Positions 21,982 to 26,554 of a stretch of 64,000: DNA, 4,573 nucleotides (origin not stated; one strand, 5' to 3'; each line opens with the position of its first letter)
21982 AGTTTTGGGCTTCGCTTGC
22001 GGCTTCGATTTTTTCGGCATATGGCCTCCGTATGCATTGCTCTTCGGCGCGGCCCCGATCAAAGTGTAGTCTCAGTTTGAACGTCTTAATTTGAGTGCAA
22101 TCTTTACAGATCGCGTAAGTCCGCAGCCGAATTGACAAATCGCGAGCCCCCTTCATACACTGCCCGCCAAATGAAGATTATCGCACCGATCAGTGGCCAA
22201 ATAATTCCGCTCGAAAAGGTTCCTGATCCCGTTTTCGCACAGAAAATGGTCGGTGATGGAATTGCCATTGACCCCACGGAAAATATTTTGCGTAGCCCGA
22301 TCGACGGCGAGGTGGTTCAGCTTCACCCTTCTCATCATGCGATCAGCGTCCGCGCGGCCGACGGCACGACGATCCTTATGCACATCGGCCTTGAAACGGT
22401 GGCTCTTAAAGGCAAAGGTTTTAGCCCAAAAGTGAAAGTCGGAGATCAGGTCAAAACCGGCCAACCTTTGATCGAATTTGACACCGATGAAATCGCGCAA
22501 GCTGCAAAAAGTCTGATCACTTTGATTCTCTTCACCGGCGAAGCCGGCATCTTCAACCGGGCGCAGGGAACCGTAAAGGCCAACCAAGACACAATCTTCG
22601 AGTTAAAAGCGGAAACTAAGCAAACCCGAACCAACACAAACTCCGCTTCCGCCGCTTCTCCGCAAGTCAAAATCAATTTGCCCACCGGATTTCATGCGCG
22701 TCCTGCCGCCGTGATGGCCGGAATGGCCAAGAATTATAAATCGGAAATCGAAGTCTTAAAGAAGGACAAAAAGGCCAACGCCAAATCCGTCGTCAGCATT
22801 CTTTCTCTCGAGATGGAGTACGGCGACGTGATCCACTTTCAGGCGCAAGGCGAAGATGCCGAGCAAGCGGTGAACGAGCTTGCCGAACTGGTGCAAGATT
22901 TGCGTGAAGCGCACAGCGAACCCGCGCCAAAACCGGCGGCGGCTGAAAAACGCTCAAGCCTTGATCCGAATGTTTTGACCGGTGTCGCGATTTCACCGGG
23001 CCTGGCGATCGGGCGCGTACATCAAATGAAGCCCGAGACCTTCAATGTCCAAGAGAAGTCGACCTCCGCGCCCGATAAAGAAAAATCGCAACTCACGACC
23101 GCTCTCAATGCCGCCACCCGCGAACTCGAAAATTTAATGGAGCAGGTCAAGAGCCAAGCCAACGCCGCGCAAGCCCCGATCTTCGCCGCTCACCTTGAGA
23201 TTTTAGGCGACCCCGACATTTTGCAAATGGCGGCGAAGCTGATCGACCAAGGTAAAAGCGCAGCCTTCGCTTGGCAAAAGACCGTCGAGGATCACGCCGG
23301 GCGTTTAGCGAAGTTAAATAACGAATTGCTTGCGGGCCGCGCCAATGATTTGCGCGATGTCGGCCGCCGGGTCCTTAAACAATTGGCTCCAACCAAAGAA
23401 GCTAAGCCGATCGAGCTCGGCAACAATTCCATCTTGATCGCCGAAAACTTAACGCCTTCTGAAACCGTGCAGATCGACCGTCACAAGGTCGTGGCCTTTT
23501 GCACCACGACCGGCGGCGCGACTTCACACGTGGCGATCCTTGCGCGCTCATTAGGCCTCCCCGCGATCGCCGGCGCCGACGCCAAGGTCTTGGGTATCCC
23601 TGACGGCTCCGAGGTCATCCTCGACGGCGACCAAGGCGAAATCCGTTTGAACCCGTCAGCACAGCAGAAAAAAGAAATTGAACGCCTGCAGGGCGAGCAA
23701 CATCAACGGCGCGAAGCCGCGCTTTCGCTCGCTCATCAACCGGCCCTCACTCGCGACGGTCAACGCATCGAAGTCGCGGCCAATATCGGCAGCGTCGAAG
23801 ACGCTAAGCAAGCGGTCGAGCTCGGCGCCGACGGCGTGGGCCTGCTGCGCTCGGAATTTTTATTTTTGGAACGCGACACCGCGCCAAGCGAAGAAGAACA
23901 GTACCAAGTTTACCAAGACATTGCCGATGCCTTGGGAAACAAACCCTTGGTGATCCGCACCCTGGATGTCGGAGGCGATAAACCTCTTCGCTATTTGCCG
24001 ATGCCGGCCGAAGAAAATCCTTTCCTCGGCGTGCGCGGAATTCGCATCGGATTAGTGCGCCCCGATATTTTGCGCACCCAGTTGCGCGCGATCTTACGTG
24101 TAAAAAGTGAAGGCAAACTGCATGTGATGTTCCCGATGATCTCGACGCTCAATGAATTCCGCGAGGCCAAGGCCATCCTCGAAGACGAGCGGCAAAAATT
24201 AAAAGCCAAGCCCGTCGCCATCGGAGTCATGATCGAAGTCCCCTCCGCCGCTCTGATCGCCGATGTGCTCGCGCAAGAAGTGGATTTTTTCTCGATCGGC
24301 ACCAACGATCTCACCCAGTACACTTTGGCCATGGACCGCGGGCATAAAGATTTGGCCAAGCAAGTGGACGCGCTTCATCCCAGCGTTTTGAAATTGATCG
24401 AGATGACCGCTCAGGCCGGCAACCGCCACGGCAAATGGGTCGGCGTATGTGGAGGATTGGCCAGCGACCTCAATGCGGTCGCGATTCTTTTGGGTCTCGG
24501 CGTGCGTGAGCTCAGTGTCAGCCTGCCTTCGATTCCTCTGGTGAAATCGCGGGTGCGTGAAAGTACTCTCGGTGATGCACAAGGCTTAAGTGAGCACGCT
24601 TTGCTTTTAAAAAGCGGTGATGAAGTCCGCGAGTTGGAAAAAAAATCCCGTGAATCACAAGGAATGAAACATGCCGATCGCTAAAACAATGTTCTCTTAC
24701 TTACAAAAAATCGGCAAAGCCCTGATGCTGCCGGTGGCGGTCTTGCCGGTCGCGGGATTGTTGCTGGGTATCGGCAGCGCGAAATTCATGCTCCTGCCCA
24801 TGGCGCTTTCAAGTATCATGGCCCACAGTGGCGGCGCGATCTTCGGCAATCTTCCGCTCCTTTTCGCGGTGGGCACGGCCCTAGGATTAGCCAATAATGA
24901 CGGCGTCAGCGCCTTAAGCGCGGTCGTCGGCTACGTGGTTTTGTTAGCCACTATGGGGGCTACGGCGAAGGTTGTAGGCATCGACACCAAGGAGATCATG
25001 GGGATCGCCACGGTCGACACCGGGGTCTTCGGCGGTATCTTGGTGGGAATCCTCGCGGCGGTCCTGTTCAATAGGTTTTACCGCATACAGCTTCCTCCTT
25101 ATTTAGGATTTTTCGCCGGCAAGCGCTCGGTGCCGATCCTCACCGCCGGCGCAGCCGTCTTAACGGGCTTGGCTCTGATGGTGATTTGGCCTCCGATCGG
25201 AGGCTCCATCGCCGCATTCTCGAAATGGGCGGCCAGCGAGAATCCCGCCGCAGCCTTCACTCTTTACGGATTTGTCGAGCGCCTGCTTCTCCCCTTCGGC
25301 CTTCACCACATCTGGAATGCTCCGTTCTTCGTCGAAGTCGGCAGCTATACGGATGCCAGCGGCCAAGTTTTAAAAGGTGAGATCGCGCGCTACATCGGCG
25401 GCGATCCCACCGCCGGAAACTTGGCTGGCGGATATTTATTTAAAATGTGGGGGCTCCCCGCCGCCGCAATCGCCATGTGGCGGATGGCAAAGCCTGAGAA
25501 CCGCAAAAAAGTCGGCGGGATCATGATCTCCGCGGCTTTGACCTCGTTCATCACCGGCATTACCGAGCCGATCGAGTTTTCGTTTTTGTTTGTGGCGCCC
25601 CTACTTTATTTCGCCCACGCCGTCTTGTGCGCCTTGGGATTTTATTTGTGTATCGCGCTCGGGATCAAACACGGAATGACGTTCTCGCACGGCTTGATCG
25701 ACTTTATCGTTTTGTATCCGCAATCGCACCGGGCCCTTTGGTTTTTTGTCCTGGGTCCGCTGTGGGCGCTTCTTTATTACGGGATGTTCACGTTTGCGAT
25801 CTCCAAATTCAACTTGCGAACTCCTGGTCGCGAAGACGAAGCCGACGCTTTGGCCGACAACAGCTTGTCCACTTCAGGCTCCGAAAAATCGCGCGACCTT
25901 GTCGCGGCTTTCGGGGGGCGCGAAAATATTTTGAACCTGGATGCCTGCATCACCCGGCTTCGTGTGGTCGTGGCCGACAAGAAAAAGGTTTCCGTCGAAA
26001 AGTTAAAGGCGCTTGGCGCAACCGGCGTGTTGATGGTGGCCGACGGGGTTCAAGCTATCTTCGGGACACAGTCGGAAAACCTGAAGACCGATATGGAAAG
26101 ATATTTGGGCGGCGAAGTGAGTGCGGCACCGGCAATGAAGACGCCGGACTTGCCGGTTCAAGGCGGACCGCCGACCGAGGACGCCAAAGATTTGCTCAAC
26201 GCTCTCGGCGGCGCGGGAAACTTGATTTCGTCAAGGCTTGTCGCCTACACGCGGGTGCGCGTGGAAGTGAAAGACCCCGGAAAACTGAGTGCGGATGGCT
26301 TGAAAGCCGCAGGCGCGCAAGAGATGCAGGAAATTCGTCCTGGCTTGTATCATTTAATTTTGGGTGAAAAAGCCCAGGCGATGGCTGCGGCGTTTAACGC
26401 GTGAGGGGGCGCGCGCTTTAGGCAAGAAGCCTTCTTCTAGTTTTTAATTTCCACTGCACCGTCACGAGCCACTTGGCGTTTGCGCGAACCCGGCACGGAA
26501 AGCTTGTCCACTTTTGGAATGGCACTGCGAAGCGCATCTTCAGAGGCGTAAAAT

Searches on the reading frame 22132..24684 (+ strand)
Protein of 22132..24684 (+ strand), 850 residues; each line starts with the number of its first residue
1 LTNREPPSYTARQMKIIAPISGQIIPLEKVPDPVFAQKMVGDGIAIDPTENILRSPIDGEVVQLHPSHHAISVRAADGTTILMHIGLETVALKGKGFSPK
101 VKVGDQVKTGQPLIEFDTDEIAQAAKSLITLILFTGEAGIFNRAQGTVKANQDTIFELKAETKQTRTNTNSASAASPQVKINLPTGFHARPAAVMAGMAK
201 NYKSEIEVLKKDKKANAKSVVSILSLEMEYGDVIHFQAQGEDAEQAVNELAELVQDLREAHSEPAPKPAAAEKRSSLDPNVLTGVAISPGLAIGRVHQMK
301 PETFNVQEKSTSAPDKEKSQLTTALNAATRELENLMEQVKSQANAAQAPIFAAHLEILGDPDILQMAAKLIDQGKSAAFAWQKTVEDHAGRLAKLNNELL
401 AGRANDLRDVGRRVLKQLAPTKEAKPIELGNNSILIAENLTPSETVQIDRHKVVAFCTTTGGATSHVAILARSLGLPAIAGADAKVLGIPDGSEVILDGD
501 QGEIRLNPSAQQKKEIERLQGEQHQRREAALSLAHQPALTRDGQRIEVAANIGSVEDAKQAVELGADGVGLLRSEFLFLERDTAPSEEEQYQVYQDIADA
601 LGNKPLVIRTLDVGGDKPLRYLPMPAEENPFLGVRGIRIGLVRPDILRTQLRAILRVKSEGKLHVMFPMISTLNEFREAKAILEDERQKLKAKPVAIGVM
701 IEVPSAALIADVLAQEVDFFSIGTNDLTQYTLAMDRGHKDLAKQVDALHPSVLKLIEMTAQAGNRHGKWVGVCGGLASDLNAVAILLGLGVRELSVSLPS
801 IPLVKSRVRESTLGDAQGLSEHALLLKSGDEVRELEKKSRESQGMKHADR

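Call 95: search_protein_families(library=pfam, proteins=[window:22132-24684:+], max_evalue=0.00001)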
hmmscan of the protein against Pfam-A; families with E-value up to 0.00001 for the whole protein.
window:22132-24684:+ (850 aa): 5 families
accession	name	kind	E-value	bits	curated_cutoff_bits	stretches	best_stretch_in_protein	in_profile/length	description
PF02896.24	PEP-utilizers_C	-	1.5e-112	376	22.8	1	532-811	6-291/293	PEP-utilising enzyme, PEP-binding domain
PF00358.26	PTS_EIIA_1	-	3e-46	156.7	27.2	1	15-136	2-123/127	phosphoenolpyruvate-dependent sugar phosphotransferase system, EIIA 1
PF05524.18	PEP-utilisers_N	-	6.8e-25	88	24.4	1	283-403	1-121/121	PEP-utilising enzyme, N-terminal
PF00381.24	PTS-HPr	-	1.5e-24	86.2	23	1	178-255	4-80/81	PTS HPr component phosphorylation site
PF00391.29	PEP-utilizers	-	5.4e-21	74.4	23.1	1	431-502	3-72/72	PEP-utilising enzyme, mobile domain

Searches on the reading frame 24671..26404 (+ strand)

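Call 95: search_protein_families(library=pfam, proteins=[window:24671-26404:+], max_evalue=0.00001)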
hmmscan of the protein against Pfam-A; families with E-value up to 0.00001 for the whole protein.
window:24671-26404:+ (577 aa): 2 families
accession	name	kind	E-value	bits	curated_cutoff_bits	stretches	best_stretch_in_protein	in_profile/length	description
PF02378.23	PTS_EIIC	-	1.6e-75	254.6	30.7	1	15-320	1-318/319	Phosphotransferase system, EIIC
PF00367.25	PTS_EIIB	-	1.5e-20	72.7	27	1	409-440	2-33/34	phosphotransferase system, EIIB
